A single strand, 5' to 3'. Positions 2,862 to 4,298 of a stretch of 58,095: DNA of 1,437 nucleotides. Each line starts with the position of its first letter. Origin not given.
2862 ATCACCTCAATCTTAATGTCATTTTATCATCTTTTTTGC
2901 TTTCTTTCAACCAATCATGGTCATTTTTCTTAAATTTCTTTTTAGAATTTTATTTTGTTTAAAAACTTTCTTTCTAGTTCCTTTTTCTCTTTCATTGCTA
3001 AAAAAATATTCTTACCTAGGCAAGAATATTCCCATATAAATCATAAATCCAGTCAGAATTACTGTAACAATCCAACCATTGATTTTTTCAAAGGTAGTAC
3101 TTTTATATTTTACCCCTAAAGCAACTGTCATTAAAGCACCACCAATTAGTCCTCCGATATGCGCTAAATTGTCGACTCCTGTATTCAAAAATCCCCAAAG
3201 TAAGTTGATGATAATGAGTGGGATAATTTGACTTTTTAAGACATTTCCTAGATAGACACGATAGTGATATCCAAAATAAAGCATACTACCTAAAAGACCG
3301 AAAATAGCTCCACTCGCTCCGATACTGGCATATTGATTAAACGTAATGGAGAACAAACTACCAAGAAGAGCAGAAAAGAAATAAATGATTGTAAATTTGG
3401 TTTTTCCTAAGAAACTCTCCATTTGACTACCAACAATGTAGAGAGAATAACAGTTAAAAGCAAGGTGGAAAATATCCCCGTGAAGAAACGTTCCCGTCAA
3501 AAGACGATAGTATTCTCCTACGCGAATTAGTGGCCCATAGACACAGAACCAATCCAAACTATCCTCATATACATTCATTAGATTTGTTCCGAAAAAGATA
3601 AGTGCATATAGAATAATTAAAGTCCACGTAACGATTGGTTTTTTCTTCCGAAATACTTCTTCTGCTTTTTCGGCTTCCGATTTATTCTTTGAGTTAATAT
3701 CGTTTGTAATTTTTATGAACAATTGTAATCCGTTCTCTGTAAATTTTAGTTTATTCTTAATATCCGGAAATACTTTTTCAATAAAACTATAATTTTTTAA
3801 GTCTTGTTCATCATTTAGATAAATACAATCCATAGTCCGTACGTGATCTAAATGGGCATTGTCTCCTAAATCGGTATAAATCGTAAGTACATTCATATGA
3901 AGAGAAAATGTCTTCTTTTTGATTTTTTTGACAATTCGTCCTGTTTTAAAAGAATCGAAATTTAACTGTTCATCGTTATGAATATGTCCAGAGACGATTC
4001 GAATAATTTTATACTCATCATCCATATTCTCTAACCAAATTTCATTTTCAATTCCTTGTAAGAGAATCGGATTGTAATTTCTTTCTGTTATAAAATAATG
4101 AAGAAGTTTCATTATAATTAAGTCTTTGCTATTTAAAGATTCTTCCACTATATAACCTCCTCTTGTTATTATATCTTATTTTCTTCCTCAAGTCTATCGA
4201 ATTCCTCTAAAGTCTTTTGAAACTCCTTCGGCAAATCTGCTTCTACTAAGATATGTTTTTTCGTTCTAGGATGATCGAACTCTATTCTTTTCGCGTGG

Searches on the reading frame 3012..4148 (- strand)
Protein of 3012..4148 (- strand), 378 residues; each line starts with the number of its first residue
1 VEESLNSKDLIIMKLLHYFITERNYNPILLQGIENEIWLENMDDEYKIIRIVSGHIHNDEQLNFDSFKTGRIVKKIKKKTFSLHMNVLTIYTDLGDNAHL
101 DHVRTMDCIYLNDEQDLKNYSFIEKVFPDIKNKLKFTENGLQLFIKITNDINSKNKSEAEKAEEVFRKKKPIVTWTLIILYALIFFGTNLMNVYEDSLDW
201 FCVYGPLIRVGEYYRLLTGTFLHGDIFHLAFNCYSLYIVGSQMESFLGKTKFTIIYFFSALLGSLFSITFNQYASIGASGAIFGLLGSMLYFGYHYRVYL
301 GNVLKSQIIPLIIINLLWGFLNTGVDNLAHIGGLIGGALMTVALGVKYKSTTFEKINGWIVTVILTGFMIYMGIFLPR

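Call 31: search_protein_families(library=ncbifam, proteins=[window:3012-4148:-])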
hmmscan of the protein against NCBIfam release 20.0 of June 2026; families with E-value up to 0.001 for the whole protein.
window:3012-4148:- (378 aa): 3 families
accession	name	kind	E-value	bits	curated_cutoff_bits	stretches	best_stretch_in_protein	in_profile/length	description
TIGR04239.1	rhombo_GlpG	equivalog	2.1e-18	67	250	1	155-343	78-267/271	rhomboid family intramembrane serine protease GlpG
NF008155.0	PRK10907.1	equivalog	1.1e-13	51.1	335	1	164-343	87-267/276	rhomboid family intramembrane serine protease GlpG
TIGR03902.1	rhom_GG_sort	equivalog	3.6e-08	33.5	84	1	207-340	10-152/154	rhombosortase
